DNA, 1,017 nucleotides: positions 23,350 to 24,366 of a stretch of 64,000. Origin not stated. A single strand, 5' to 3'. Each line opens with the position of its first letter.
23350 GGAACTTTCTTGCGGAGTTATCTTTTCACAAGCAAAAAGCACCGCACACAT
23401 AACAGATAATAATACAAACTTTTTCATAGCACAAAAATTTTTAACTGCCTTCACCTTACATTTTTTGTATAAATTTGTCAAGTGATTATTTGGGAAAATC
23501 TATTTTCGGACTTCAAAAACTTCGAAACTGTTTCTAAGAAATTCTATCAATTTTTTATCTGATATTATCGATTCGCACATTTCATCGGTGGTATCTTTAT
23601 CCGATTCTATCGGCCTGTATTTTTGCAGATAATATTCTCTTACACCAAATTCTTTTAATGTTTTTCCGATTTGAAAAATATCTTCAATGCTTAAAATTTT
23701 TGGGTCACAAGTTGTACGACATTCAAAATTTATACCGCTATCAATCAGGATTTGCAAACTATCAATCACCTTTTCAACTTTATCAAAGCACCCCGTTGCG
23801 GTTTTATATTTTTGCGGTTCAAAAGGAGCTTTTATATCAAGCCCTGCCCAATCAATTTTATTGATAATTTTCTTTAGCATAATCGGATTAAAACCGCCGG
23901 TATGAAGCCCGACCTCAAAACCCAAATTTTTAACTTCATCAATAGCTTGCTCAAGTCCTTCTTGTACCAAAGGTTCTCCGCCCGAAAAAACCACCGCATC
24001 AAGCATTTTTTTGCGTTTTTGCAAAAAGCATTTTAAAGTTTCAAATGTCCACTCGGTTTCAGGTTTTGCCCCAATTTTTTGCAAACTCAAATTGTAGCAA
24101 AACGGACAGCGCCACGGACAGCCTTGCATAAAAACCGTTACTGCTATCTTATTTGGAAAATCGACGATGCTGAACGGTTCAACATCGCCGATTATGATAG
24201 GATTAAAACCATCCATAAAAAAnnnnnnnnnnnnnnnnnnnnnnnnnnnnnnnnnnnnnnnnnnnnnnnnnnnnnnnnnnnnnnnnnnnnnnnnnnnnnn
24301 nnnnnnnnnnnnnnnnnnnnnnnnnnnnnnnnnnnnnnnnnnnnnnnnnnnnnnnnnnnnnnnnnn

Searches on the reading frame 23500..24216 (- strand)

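Call 12: search_protein_families(library=pfam, proteins=[window:23500-24216:-], max_evalue=0.01)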
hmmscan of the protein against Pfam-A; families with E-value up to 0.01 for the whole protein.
window:23500-24216:- (238 aa): 2 families
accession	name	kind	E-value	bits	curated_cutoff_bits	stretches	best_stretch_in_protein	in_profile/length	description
PF04055.27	Radical_SAM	-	3.7e-15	56.9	29.5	1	28-163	2-142/166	Radical SAM superfamily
PF13353.11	Fer4_12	-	7e-09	36.5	22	1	26-100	8-82/137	4Fe-4S single cluster domain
